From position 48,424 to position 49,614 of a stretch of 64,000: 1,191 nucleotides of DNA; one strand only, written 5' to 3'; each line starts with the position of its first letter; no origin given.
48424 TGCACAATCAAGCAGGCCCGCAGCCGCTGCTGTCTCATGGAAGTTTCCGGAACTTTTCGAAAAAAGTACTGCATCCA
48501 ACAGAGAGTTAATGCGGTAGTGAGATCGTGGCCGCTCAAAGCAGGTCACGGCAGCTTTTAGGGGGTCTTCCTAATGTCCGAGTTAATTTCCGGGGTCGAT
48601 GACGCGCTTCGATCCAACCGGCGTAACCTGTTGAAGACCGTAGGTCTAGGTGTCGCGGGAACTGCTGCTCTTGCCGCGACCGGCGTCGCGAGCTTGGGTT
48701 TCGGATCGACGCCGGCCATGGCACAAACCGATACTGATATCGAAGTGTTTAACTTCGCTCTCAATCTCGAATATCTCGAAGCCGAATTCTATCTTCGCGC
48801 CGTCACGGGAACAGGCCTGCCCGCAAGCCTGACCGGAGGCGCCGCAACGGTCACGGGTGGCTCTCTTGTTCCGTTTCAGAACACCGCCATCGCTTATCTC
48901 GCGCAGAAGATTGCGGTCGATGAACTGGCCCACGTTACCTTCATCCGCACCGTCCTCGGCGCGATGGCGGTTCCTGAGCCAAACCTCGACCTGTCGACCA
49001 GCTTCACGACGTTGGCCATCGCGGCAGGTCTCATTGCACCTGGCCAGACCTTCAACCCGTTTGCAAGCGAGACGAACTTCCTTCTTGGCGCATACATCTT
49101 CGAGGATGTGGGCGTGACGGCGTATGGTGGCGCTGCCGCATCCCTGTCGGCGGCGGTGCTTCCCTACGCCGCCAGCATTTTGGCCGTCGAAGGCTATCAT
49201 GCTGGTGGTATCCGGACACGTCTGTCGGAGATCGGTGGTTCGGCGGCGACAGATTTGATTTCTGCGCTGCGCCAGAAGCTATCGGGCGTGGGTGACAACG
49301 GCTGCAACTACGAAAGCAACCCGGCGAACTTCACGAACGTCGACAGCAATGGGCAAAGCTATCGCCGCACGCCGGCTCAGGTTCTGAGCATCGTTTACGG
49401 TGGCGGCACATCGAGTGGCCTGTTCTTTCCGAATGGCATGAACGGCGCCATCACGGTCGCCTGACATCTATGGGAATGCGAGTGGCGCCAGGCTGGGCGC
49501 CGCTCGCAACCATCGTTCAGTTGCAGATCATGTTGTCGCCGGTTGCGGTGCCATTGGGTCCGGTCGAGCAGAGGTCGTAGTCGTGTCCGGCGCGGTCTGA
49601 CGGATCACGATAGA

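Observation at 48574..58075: Three diverged Tat-signal ferritin-like paralogues; the third has lost predicted metal ligands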

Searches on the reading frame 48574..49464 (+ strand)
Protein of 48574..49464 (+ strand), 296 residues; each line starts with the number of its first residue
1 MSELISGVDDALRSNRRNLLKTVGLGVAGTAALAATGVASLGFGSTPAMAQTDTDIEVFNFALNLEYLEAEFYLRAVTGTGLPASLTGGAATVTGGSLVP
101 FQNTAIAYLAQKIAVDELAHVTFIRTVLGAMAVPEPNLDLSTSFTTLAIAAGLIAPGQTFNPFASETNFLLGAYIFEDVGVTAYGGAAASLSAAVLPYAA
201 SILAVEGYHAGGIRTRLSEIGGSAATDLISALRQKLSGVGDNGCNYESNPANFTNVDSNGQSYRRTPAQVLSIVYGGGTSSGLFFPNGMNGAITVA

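Call 3: search_protein_families(library=pfam, proteins=[window:48574-49464:+], max_evalue=0.01)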
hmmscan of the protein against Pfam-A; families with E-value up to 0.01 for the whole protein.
window:48574-49464:+ (296 aa): 1 family
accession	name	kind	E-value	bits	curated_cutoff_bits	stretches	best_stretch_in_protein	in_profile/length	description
PF13668.12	Ferritin_2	-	8.9e-37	126.7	24.7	1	54-218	1-137/138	Ferritin-like domain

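Call 5: search_protein_families(library=ncbifam, proteins=[window:48574-49464:+], max_evalue=1)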
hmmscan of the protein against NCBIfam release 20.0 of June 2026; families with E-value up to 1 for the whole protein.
window:48574-49464:+ (296 aa): 3 families
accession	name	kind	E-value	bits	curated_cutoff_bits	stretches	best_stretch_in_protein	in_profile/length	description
TIGR02811.1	formate_TAT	hypoth_equivalog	0.0004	20.6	48.45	1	14-39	9-34/66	formate dehydrogenase region TAT target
NF004191.0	PRK05646.1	equivalog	0.21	10.7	491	1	99-166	87-154/310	lipid A biosynthesis lauroyl acyltransferase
NF038009.1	TatB_1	subfamily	0.7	10.2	100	1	15-35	15-35/70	twin-arginine translocation system-associated protein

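Call 6: search_solved_structures(query=window:48574-49461:+, max_evalue=10, show_alignments=3)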
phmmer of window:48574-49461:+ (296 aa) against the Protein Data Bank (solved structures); distinct sequences matched with E-value up to 10: 2.
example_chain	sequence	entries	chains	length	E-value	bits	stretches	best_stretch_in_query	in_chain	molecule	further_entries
4v6f_DI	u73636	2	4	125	0.74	12.5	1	25-84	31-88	50S ribosomal protein L7/L12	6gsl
5f75_A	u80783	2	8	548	0.91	12.2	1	9-69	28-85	Thiocyanate dehydrogenase | Uncharacterized protein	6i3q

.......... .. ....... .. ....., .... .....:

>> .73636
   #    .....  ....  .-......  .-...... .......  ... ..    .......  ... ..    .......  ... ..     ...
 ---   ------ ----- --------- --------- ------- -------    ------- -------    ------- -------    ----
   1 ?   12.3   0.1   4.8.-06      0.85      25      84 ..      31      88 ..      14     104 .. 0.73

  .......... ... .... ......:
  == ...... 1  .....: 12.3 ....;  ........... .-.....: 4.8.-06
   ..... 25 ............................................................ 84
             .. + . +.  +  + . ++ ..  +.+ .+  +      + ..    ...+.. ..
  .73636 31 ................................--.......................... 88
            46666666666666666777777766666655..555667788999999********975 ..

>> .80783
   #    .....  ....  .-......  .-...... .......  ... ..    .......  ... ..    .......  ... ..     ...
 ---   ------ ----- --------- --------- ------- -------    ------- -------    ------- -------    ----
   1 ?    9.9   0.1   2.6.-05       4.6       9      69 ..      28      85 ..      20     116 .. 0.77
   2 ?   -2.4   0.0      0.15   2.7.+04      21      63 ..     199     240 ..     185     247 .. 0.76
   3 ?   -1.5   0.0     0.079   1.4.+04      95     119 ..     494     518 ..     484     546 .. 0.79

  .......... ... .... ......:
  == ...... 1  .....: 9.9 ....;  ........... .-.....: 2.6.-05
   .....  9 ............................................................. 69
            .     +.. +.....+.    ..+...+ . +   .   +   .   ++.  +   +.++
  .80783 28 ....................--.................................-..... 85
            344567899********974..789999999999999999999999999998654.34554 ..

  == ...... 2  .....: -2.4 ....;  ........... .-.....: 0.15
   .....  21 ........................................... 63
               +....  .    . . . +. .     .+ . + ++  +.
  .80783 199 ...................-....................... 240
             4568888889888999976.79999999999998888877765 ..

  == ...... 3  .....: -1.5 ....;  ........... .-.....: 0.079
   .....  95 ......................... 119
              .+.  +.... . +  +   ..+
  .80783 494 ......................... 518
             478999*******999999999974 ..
